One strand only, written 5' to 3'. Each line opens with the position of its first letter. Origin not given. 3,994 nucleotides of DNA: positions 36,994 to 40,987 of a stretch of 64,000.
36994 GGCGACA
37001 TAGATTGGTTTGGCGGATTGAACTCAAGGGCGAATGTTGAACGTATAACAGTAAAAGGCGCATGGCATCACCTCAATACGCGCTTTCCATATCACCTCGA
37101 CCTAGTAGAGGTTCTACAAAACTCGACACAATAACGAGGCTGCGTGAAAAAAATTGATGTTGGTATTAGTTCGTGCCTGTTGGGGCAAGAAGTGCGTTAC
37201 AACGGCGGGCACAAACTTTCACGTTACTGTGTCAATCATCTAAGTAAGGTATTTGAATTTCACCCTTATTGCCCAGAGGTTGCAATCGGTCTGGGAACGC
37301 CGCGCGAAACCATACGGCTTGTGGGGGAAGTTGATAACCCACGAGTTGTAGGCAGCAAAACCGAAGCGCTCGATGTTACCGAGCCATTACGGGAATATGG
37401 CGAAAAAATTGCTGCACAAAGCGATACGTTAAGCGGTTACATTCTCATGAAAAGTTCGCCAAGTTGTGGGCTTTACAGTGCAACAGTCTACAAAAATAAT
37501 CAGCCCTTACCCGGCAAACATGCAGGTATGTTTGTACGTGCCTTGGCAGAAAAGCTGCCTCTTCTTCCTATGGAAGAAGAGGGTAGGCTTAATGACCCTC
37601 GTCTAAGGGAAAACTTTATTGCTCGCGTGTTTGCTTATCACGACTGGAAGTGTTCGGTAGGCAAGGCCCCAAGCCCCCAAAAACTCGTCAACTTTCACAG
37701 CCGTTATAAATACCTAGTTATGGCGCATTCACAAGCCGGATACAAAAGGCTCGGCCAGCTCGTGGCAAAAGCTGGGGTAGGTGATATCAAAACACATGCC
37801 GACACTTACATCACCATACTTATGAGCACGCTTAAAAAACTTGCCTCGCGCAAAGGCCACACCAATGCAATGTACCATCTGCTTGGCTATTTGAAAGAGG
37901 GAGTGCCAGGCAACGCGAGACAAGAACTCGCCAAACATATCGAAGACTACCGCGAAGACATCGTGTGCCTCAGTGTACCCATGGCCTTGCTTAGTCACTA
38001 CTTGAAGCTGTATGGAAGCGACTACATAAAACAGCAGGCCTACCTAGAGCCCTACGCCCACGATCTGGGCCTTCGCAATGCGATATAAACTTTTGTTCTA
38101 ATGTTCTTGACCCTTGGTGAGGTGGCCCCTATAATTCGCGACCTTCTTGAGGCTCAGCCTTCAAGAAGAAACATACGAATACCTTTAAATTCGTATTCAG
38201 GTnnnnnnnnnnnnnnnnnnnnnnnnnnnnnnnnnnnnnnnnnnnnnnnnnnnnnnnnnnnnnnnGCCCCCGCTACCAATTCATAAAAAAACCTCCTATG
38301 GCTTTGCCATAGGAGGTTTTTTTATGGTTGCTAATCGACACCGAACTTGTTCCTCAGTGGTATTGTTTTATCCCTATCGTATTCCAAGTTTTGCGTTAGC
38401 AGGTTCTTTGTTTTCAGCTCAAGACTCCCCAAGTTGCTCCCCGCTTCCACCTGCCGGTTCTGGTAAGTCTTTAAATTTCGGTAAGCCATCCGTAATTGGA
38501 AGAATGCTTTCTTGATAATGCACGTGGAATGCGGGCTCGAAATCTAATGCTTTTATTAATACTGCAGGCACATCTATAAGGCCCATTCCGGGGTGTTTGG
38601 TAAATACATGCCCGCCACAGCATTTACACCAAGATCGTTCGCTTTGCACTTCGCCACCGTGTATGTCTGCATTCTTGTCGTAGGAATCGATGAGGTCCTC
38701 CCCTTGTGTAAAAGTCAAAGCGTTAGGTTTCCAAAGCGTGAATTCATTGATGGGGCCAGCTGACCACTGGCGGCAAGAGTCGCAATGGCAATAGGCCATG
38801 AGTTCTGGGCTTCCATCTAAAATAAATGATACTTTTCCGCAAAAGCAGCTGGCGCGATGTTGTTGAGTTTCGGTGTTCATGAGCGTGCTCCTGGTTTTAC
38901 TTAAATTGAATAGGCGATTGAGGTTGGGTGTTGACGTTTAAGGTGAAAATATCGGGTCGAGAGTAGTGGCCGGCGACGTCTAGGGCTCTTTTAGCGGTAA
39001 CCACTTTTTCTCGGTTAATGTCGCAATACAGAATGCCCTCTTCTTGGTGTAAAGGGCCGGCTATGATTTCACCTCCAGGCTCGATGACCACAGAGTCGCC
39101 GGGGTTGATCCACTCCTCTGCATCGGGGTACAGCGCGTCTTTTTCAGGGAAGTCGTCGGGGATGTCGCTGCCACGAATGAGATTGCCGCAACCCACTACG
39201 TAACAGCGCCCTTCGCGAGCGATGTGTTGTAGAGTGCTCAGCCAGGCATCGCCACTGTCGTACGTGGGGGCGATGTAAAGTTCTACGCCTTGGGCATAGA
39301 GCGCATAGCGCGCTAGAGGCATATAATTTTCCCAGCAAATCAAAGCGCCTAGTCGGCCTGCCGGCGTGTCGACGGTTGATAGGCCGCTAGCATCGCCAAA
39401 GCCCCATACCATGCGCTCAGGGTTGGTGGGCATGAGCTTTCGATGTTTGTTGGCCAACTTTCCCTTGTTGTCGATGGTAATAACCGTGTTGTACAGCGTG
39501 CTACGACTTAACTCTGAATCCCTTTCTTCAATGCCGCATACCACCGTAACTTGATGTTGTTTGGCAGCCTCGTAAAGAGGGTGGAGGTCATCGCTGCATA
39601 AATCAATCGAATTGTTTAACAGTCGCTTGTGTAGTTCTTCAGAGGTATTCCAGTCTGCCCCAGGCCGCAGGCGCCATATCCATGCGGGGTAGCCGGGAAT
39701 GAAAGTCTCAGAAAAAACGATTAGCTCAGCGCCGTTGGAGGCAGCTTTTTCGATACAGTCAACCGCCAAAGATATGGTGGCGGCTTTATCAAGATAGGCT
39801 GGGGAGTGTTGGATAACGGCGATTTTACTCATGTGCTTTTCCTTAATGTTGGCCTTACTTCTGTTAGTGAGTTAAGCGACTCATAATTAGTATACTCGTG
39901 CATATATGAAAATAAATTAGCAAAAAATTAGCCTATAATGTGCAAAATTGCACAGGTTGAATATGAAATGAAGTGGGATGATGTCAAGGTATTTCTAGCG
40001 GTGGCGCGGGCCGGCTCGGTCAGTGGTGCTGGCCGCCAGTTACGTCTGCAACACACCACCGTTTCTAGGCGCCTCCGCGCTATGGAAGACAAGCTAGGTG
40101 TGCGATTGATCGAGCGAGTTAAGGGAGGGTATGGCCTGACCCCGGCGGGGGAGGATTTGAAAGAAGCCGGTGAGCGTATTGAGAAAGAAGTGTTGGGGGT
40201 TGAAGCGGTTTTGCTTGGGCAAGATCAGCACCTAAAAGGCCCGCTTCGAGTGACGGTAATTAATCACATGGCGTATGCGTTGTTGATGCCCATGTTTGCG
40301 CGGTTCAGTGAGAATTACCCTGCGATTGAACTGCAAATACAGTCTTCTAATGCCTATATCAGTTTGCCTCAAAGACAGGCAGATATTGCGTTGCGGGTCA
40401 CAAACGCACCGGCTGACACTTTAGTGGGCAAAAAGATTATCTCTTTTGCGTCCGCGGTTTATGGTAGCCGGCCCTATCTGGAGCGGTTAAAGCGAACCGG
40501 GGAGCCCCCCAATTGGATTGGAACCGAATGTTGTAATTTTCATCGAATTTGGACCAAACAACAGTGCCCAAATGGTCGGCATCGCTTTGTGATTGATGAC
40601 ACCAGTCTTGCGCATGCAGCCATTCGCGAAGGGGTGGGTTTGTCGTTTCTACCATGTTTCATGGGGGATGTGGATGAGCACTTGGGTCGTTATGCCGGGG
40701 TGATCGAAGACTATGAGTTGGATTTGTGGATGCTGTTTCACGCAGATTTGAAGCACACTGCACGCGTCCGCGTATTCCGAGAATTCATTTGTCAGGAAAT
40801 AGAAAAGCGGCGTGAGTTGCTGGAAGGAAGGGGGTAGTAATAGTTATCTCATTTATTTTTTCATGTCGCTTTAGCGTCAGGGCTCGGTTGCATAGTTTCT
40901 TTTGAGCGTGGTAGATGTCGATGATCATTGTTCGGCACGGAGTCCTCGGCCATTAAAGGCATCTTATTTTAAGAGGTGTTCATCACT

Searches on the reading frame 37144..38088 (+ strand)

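Call 8: search_protein_families(library=pfam, proteins=[window:37144-38088:+], max_evalue=0.001)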
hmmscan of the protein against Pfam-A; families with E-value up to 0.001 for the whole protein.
window:37144-38088:+ (314 aa): 2 families
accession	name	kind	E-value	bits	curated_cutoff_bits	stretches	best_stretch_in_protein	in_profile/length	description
PF08349.16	DUF1722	-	6.4e-36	123.6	22.5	1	189-304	1-116/117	Protein of unknown function (DUF1722)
PF04463.17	2-thiour_desulf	-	3.5e-35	121.5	34.7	1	6-146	1-141/141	2-thiouracil desulfurase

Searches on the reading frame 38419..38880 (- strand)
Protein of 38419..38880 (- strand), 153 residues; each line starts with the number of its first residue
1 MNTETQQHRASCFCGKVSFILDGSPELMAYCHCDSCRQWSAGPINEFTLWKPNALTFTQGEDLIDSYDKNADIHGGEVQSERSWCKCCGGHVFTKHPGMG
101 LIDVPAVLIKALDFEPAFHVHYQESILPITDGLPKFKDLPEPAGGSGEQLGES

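Call 8: search_protein_families(library=pfam, proteins=[window:38419-38880:-], max_evalue=0.001)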
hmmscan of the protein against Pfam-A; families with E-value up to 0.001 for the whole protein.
window:38419-38880:- (153 aa): 1 family
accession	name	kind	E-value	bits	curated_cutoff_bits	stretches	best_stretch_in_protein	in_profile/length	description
PF04828.22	GFA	-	1.3e-16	61.1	24.3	1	9-122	3-113/115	Glutathione-dependent formaldehyde-activating enzyme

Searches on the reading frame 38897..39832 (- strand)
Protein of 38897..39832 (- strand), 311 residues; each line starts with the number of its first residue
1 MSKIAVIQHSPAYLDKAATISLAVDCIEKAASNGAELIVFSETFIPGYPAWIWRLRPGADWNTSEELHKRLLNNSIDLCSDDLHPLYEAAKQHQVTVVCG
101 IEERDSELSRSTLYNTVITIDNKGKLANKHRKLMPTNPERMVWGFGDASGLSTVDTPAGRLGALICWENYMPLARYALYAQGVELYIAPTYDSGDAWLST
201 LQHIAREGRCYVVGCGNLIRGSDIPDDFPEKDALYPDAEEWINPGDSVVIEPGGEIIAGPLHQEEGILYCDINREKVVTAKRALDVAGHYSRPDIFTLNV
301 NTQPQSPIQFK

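Call 8: search_protein_families(library=pfam, proteins=[window:38897-39832:-], max_evalue=0.001)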
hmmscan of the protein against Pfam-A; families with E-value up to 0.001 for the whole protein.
window:38897-39832:- (311 aa): 1 family
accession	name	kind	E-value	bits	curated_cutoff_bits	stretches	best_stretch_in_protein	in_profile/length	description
PF00795.27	CN_hydrolase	-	5.9e-50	170.4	23.2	1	3-281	1-255/256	Carbon-nitrogen hydrolase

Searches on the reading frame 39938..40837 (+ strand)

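Call 8: search_protein_families(library=pfam, proteins=[window:39938-40837:+], max_evalue=0.001)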
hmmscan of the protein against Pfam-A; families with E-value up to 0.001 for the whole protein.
window:39938-40837:+ (299 aa): 3 families
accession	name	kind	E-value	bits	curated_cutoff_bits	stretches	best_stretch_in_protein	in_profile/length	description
PF03466.25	LysR_substrate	-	9.8e-19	68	28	1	97-284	2-204/209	LysR substrate binding domain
PF00126.33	HTH_1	-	2.4e-18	66.2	26.6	1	13-72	1-60/60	Bacterial regulatory helix-turn-helix protein, lysR family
PF25213.1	HVO_A0261_N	-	3.3e-05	24.1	35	1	37-84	36-80/86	HVO_A0261 N-terminal domain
